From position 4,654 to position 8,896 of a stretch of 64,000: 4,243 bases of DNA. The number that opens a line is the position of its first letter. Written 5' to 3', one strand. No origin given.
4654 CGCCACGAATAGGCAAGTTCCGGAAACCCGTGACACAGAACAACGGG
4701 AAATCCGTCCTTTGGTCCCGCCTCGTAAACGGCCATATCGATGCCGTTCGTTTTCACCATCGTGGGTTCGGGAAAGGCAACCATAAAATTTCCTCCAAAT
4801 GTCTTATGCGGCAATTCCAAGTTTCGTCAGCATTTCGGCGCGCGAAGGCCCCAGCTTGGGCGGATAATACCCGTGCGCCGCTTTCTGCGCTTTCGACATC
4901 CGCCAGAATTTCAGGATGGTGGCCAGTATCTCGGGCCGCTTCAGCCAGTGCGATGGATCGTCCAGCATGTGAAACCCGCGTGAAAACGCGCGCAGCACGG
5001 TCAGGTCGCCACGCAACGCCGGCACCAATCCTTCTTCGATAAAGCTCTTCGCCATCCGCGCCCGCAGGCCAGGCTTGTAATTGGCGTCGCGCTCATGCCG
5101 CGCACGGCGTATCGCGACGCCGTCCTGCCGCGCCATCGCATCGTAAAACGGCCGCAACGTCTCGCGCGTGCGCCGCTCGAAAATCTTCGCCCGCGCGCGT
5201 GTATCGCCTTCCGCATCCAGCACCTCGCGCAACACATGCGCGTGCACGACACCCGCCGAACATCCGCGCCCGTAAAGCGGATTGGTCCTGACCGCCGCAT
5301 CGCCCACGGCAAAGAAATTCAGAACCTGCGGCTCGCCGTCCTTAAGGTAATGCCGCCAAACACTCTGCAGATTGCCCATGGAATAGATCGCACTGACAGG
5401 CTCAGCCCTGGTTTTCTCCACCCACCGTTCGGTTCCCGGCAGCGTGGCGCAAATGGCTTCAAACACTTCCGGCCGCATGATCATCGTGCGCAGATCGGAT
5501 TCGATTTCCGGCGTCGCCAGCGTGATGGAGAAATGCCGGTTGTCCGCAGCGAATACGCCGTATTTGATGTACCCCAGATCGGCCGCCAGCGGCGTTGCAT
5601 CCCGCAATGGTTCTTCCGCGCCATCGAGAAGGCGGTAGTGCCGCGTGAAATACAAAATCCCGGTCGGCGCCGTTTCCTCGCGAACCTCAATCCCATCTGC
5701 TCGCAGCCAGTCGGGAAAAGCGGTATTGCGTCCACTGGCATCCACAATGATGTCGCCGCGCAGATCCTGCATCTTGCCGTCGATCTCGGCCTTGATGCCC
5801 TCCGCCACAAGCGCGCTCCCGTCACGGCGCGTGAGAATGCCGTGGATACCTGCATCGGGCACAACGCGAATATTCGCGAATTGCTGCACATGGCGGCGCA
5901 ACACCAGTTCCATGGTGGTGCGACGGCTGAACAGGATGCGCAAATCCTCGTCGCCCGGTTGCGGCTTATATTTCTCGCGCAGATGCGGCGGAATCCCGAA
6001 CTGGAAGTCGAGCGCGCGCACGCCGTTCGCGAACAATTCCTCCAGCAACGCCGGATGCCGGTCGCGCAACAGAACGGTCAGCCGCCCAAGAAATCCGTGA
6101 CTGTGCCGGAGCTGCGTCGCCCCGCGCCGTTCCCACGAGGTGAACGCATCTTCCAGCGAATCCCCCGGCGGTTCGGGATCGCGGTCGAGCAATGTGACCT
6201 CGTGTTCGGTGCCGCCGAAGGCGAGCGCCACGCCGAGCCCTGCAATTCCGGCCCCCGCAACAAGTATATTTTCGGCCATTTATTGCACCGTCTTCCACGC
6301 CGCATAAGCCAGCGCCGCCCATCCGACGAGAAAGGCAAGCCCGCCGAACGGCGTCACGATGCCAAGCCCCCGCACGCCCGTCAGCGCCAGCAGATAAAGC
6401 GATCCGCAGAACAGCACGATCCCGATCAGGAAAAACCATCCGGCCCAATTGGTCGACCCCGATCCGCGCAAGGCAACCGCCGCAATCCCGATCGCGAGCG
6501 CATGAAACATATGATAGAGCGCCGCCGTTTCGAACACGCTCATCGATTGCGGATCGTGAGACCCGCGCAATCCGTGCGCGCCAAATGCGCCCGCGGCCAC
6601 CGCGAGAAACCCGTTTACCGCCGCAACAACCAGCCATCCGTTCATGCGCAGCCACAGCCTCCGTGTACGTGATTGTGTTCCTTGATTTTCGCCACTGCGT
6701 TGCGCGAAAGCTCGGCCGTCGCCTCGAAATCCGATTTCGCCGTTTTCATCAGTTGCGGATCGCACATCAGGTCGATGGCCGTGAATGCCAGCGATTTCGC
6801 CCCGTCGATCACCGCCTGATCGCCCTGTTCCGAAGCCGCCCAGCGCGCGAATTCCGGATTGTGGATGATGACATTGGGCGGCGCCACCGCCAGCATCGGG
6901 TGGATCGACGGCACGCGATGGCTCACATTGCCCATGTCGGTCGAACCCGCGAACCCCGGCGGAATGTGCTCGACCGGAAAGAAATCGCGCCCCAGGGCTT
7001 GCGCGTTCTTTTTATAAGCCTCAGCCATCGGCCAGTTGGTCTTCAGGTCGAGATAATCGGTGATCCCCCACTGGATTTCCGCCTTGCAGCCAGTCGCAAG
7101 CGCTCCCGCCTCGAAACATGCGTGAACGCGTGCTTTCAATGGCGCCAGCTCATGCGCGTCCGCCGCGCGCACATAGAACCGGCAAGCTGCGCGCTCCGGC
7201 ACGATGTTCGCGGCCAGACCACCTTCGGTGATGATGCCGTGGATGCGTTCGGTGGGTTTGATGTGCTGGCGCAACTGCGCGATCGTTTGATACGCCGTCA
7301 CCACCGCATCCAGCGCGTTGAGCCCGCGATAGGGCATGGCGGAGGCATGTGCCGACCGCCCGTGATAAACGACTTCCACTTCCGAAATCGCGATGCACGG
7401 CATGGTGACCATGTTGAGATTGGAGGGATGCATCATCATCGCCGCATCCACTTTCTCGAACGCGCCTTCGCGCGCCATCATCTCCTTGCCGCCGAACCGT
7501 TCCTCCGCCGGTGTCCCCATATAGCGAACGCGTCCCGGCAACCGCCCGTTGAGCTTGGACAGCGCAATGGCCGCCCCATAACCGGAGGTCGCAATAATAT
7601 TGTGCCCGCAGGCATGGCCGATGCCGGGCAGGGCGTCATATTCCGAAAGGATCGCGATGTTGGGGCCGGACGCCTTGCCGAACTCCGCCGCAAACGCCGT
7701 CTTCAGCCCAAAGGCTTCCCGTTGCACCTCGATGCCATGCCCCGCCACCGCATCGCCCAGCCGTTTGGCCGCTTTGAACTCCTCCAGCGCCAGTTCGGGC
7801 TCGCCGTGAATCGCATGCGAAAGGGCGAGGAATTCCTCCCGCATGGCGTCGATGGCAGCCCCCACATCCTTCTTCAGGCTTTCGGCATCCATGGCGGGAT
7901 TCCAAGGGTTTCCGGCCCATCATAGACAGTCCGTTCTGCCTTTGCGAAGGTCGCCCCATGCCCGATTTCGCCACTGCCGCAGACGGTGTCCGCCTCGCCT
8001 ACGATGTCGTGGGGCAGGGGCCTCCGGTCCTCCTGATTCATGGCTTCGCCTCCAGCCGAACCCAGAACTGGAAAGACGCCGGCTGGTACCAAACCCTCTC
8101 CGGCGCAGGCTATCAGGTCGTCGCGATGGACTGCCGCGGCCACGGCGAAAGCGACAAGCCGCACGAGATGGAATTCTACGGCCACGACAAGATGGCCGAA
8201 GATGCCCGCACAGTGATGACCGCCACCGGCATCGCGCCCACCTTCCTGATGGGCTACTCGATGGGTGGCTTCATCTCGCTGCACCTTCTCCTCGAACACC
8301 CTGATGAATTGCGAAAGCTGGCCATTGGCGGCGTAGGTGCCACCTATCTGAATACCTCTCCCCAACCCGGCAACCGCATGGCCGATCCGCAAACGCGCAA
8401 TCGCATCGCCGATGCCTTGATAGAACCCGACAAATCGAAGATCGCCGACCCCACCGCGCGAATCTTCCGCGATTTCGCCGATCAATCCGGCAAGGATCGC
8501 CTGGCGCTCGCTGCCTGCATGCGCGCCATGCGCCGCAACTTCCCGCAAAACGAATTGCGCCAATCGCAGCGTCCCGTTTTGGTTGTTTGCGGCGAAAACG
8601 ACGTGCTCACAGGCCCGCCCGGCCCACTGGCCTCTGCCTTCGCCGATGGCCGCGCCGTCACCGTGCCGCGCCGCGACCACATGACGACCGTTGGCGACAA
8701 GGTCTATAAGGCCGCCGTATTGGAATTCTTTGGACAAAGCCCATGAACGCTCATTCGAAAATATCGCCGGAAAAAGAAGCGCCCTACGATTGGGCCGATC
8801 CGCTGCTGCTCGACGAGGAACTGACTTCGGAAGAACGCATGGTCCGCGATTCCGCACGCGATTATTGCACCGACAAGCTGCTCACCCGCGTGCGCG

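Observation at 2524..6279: Coupled FAD monooxygenase - epoxide hydrolase - ABA4-like - acyltransferase cassette: possible lipid-epoxide tailoring pathway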

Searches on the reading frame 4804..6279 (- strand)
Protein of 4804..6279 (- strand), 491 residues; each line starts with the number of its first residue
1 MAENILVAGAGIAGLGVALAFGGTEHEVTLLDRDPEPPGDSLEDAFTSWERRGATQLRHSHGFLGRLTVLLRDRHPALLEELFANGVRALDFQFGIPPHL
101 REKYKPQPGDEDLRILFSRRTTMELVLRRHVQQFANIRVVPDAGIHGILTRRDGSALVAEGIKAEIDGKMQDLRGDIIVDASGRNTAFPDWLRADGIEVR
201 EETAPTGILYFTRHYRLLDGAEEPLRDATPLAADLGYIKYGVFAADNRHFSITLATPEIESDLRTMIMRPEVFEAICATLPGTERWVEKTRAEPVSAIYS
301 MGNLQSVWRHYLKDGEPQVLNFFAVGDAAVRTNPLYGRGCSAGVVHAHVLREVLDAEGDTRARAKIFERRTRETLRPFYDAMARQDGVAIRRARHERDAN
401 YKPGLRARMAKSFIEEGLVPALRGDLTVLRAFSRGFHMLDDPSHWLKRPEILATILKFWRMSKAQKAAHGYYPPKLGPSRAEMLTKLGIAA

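Call 4: search_protein_families(library=pfam, proteins=[window:4804-6279:-], max_evalue=0.01)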
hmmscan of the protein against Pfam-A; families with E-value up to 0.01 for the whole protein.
window:4804-6279:- (491 aa): 1 family
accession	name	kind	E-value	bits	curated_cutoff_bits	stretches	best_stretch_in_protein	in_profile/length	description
PF01266.30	DAO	-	0.00025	21.1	27.9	1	5-41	2-39/353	FAD dependent oxidoreductase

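Call 5: search_protein_families(library=ncbifam, proteins=[window:4804-6279:-], max_evalue=0.01)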
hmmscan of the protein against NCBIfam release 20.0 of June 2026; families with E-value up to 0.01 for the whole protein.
window:4804-6279:- (491 aa): 18 families
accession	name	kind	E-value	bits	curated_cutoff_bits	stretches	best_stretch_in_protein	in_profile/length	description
NF049967.1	QhpG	equivalog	7.5e-08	31.7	240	0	5-36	1-32/423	flavin-dependent monooxygenase QhpG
NF005313.0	PRK06847.1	subfamily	7.7e-06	25.1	372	0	325-383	287-345/375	hypothetical protein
TIGR01988.1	Ubi-OHases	subfamily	1.2e-05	24.4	224.65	0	324-358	282-316/387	ubiquinone biosynthesis hydroxylase, UbiH/UbiF/VisC/COQ6 family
TIGR02032.1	GG-red-SF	subfamily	1.5e-05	24.8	158.8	0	142-195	111-158/297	geranylgeranyl reductase family protein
NF004318.0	PRK05714.1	equivalog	0.00012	20.9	653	0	324-375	291-345/407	2-octaprenyl-3-methyl-6-methoxy-1,4-benzoquinol hydroxylase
NF005720.0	PRK07538.1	subfamily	0.00021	20.3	400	0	3-32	3-32/418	hypothetical protein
NF005788.0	PRK07608.1-3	equivalog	0.00028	19.8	478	0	325-360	284-319/388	UbiH/UbiF family hydroxylase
NF005691.0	PRK07494.1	equivalog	0.00063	18.4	459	1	4-70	10-65/404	UbiH/UbiF family hydroxylase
NF005761.0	PRK07588.1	equivalog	0.00068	18.7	454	0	325-382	284-342/392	FAD-binding domain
NF006593.0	PRK09126.1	equivalog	0.0007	18.6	420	0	3-36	5-38/393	5-demethoxyubiquinol-8 5-hydroxylase UbiM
NF005243.0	PRK06753.1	equivalog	0.0015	17.5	365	0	4-35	2-33/374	hypothetical protein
NF004523.0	PRK05868.1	equivalog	0.0015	17.4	536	0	325-361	287-323/372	FAD-binding protein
NF041080.1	DGGGPL_reductase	equivalog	0.0022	17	580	0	321-351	278-308/447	digeranylgeranylglycerophospholipid reductase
NF033476.1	tet_destruct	subfamily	0.0026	16.8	550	0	325-391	286-348/386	tetracycline destructase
NF033623.1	urate_HpxO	equivalog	0.0051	15.8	500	0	5-33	2-30/381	FAD-dependent urate hydroxylase HpxO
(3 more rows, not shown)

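Call 6: search_solved_structures(query=window:4804-6279:-, max_evalue=1, show_alignments=2)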
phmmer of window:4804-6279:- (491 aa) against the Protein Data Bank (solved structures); distinct sequences matched with E-value up to 1: 21.
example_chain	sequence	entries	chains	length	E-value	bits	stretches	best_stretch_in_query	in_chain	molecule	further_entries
23zr_A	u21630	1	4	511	2.9e-11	46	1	6-362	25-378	MonCI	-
8t3p_A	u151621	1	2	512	3.4e-11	45.8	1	6-350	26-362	MonCI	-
24ci_A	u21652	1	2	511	3.5e-11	45.7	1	6-350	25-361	MonCI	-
9udb_A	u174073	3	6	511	3.5e-11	45.7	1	6-350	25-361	MonCI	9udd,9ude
24bg_A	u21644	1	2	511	3.7e-11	45.6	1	6-350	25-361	MonCI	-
23zv_A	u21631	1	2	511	3.8e-11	45.6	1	6-362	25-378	MonCI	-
8wvb_A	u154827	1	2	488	8.9e-08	34.5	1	5-221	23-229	Putative epoxidase LasC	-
8up4_A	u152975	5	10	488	1.6e-07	33.6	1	5-221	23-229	Flavin-dependent monooxygenase Lsd18 | Putative epoxidase LasC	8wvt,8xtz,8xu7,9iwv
8wvf_A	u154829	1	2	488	1.6e-07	33.6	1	5-221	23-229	Putative epoxidase LasC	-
4j34_A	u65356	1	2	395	0.0096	17.9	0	1-41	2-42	Kynurenine 3-monooxygenase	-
8ccr_A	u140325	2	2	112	0.011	17.7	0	71-105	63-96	4D2 (mutant T19D)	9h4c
4j33_A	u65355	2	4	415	0.011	17.7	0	1-41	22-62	Kynurenine 3-monooxygenase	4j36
4j2w_A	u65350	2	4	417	0.011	17.7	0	1-41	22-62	Kynurenine 3-monooxygenase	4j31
5x6r_A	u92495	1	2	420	0.012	17.6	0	1-41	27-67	Kynurenine 3-monooxygenase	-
7ah0_A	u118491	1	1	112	0.015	17.3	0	71-105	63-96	4D2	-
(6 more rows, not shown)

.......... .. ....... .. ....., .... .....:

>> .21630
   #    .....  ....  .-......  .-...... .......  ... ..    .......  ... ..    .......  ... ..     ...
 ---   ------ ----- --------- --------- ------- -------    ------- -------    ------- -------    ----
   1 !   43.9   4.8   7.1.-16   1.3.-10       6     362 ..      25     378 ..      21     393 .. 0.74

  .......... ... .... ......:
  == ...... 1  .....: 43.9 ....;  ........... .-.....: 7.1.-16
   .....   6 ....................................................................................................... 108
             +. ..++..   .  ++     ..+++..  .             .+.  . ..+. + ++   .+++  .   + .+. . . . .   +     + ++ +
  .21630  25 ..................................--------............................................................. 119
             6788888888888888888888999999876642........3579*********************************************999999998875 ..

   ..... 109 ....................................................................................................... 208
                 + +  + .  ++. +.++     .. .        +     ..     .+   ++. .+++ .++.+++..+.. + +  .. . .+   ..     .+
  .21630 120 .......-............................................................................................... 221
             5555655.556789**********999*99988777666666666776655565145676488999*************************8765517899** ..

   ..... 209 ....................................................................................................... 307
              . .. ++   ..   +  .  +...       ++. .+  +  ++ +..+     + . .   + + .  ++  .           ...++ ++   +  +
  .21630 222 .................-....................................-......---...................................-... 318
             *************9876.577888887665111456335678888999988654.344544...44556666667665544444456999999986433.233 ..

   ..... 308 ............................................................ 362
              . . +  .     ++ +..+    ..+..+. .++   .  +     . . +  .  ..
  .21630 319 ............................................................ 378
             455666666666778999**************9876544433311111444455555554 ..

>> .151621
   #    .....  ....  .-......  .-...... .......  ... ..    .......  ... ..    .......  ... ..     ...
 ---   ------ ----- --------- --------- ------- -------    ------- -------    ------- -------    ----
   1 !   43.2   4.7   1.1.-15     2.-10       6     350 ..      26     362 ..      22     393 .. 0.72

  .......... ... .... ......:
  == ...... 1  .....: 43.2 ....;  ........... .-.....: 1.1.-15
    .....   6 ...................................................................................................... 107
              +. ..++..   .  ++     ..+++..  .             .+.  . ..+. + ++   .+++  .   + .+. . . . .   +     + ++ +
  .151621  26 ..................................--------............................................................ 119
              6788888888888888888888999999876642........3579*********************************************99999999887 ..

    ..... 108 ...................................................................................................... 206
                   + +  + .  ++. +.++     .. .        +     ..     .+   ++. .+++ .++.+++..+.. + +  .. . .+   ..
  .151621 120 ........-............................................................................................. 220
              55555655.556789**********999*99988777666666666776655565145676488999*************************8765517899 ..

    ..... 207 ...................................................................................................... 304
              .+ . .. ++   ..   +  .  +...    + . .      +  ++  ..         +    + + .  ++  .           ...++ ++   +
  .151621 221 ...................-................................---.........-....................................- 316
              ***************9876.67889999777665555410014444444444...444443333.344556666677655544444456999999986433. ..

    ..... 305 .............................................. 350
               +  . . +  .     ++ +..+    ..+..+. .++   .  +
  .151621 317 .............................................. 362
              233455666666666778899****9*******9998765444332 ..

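Call 9: find_homologous_proteins(query=window:4804-6279:-, max_evalue=0.00001)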
Query window:4804-6279:- (491 aa): 2100 proteins with E <= 0.00001 among 8000 candidates; the best 120 are listed.
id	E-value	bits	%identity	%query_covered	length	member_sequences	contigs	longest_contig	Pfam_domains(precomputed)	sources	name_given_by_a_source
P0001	0.0e+0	1116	100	100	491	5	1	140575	-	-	-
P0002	7.5e-295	996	87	100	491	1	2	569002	PF01266.31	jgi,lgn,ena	-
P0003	2.4e-287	971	85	100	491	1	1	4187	-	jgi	jgi:2-polyprenyl-6-methoxyphenol hydroxylase-like FAD-dependent oxidoreductase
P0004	3.5e-283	958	84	100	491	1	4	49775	PF01266.31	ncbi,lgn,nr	ncbi:MAG TPA: hypothetical protein VG891_11950 [Rhizomicrobium sp.]|nr:hypothetical protein [Rhizomi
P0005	3.0e-282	955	85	100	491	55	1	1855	-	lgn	-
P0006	3.3e-274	928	81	100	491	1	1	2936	-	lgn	-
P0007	7.6e-273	924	83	97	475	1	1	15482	-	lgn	-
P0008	1.8e-269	912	79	100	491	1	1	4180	-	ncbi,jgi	ncbi:MAG TPA: hypothetical protein VGM36_09680 [Rhizomicrobium sp.]|jgi:2-polyprenyl-6-methoxyphenol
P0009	3.2e-263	892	77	100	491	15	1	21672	-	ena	-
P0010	8.1e-256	867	75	100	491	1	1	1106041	-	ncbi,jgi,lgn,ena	jgi:2-polyprenyl-6-methoxyphenol hydroxylase-like FAD-dependent oxidoreductase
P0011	1.4e-255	867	75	100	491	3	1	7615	-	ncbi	-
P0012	1.3e-219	748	66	100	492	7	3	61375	-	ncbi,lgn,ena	-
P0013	1.0e-216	738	65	100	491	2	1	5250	PF01266.31,PF12831.14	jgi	jgi:2-polyprenyl-6-methoxyphenol hydroxylase-like FAD-dependent oxidoreductase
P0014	3.6e-216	737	65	100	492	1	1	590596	PF01266.31,PF00890.31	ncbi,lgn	-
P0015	5.2e-216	736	64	100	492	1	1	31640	-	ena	-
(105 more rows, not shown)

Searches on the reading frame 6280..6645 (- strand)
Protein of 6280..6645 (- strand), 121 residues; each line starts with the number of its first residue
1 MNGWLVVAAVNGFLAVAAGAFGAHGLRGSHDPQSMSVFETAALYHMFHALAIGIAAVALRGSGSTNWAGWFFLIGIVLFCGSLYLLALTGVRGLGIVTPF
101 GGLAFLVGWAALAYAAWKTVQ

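Call 89: search_solved_structures(query=window:6280-6645:-, max_evalue=10)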
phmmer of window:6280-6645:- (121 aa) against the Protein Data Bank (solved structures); distinct sequences matched with E-value up to 10: 1.
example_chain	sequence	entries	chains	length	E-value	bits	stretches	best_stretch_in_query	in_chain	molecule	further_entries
6l35_5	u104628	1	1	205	0.25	14.7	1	16-72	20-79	Chlorophyll a-b binding protein, chloroplastic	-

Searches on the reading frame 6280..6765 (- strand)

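Call 4: search_protein_families(library=pfam, proteins=[window:6280-6765:-], max_evalue=0.01)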
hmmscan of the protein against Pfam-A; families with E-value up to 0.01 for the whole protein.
window:6280-6765:- (161 aa): 1 family
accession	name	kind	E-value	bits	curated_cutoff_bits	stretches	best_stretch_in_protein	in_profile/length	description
PF04241.20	DUF423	-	1.9e-27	95.7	25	1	58-142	1-86/86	Protein of unknown function (DUF423)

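Call 5: search_protein_families(library=ncbifam, proteins=[window:6280-6765:-], max_evalue=0.01)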
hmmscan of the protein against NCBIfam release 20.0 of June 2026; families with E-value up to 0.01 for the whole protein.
window:6280-6765:- (161 aa): 1 family
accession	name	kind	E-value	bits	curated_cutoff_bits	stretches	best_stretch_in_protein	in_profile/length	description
NF008125.0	PRK10873.1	equivalog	4.8e-22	78.8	162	1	44-155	6-119/131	hypothetical protein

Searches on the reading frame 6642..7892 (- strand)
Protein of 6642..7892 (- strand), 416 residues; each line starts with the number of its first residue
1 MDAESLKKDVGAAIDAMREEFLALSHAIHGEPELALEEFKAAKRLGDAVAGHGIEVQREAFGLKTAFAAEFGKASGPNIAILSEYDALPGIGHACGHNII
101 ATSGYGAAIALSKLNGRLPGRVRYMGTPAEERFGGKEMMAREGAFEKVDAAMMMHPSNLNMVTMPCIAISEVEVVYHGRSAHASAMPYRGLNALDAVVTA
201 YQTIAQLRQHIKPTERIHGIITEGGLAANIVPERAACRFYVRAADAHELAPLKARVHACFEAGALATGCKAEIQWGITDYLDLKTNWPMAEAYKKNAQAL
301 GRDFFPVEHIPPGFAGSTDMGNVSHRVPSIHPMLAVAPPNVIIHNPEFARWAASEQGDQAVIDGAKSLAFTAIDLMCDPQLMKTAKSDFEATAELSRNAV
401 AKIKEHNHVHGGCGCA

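Call 4: search_protein_families(library=pfam, proteins=[window:6642-7892:-], max_evalue=0.01)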
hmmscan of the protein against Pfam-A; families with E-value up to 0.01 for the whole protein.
window:6642-7892:- (416 aa): 2 families
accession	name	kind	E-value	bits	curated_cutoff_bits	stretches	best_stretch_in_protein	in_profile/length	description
PF01546.33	Peptidase_M20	-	5.4e-13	49.8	24.6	1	85-346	6-184/206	Peptidase family M20/M25/M40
PF07687.19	M20_dimer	-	1.4e-09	38.3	21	1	171-263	8-102/107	Peptidase dimerisation domain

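Call 5: search_protein_families(library=ncbifam, proteins=[window:6642-7892:-], max_evalue=0.01)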
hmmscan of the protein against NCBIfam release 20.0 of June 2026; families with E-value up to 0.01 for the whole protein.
window:6642-7892:- (416 aa): 21 families
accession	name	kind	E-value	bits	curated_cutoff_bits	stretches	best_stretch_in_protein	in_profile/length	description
TIGR01891.1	amidohydrolases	subfamily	2.5e-66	224.3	153.75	1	24-348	4-356/366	amidohydrolase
NF040868.1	carboxypep_CpsA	equivalog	7.3e-21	74.3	500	1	13-275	7-294/391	carboxypeptidase CpsA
NF006365.0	PRK08588.1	subfamily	4.3e-14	52.6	289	1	107-259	116-274/383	succinyl-diaminopimelate desuccinylase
NF038260.1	ectoine_DoeB_2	equivalog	1.5e-13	50.4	550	1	23-275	10-283/378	N(2)-acetyl-L-2,4-diaminobutanoate deacetylase DoeB2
NF005602.0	PRK07338.1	equivalog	1.6e-10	40.1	357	1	171-278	207-313/409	hydrolase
TIGR01910.1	DapE-ArgE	subfamily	2e-10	40.4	217.6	1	107-329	116-344/373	ArgE/DapE family deacylase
TIGR01900.1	dapE-gram_pos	equivalog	8.4e-10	38.1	304.2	1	136-262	133-263/351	succinyl-diaminopimelate desuccinylase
NF004788.0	PRK06133.1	subfamily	1.9e-07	30.4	349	1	136-261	185-308/417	glutamate carboxypeptidase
NF006399.0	PRK08651.1-2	equivalog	7.5e-07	28.5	381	1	130-211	138-222/405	succinyl-diaminopimelate desuccinylase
NF009558.0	PRK13013.1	equivalog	1e-05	24.4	428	1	105-202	134-234/429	acetylornithine deacetylase/succinyl-diaminopimelate desuccinylase family protein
NF058540.1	Ncarbamyl_ErtE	equivalog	1.5e-05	23.8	520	1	166-303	214-355/418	N-carbamyl-l-glutamate amidohydrolase ErtE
NF006772.0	PRK09290.2-1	subfamily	1.9e-05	23.6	424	1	171-361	223-408/430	allantoate amidohydrolase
NF005710.0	PRK07522.1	subfamily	5.5e-05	22.5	412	1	147-263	161-286/391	acetylornithine deacetylase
NF006404.0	PRK08652.1-2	equivalog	7.8e-05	21.7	348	1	130-241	113-216/332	acetylornithine deacetylase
TIGR01892.1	AcOrn-deacetyl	equivalog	0.00017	20.8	297.7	1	135-262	137-271/365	acetylornithine deacetylase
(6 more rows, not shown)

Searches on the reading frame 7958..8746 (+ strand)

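Call 4: search_protein_families(library=pfam, proteins=[window:7958-8746:+], max_evalue=0.01)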
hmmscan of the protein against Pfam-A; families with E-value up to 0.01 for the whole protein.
window:7958-8746:+ (262 aa): 7 families
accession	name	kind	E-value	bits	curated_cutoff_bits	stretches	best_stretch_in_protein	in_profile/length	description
PF00561.26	Abhydrolase_1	-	1.1e-24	87.9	25.8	1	22-137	1-114/245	alpha/beta hydrolase fold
PF12697.13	Abhydrolase_6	-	5.1e-19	70.2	26.3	1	24-242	1-205/217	Alpha/beta hydrolase family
PF12146.15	Hydrolase_4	-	6.8e-19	68.5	27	1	24-220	7-207/239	Serine aminopeptidase, S33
PF00756.26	Esterase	-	0.00014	22.2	22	1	87-120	107-142/251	Putative esterase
PF00326.27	Peptidase_S9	-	0.00027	20.9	22.6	0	45-127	8-97/213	Prolyl oligopeptidase family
PF08386.16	Abhydrolase_4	-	0.00035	21.1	21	0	196-258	26-91/103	TAP-like protein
PF02129.25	Peptidase_S15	-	0.0059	16.8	23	0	9-120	1-122/262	X-Pro dipeptidyl-peptidase (S15 family)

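Call 5: search_protein_families(library=ncbifam, proteins=[window:7958-8746:+], max_evalue=0.01)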
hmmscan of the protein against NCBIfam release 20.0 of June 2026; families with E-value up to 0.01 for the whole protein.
window:7958-8746:+ (262 aa): 33 families (the best 25 are shown)
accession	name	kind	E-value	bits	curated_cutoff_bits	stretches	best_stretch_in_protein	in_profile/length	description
NF051488.1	bifunc_PcaDC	exception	1.6e-19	70.3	390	1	16-249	5-240/375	bifunctional 3-oxoadipate enol-lactonase/4-carboxymuconolactone decarboxylase PcaDC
TIGR03695.1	menH_SHCHC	equivalog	2.3e-19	69.8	208.55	1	22-127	3-105/252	2-succinyl-6-hydroxy-2,4-cyclohexadiene-1-carboxylate synthase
NF051487.1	bifunc_PcaCD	exception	9.2e-18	64.5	430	1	46-246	194-398/413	bifunctional 4-carboxymuconolactone decarboxylase/3-oxoadipate enol-lactonase PcaCD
NF011457.0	PRK14875.1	equivalog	3.6e-17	62.4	307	1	13-244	122-354/372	acetoin dehydrogenase dihydrolipoyllysine-residue acetyltransferase subunit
TIGR02427.1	protocat_pcaD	equivalog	1.5e-16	60.6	255.85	1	50-258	38-250/251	3-oxoadipate enol-lactonase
NF004514.1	PRK05855.1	equivalog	2.2e-13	49.7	455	1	4-103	3-101/578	SDR family oxidoreductase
NF050089.1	i_nPHAscl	equivalog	2.4e-12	46.5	300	1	12-122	8-113/288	intracellular short-chain-length polyhydroxyalkanoate depolymerase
NF002043.0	PRK00870.1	subfamily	6e-12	45.6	265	1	11-124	34-146/302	haloalkane dehalogenase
NF052610.1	macro_16_ester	equivalog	3.3e-11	43.1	420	1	9-123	9-124/281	alpha/beta fold macrolide esterase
TIGR03056.1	bchO_mg_che_rel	equivalog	5.3e-11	42.1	172.55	1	20-119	27-121/278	alpha/beta fold hydrolase BchO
TIGR03611.1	RutD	equivalog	7.6e-11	41.9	238.5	1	45-122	34-109/258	pyrimidine utilization protein D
TIGR03343.1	biphenyl_bphD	equivalog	1.2e-10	41.1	462.15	1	11-135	20-146/282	2-hydroxy-6-oxo-6-phenylhexa-2,4-dienoate hydrolase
TIGR01250.1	pro_imino_pep_2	subfamily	1.5e-10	41.2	167.65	1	15-123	16-126/288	proline iminopeptidase-family hydrolase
NF045632.1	hydroxlase_HsaD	equivalog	2.5e-10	39.8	400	1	11-137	22-149/290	4,5:9,10-diseco-3-hydroxy-5,9,17-trioxoandrosta-1(10),2-diene-4-oate hydrolase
NF008340.0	PRK11126.1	equivalog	2.7e-10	39.9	261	1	21-126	14-112/255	2-succinyl-6-hydroxy-2,4-cyclohexadiene-1-carboxylate synthase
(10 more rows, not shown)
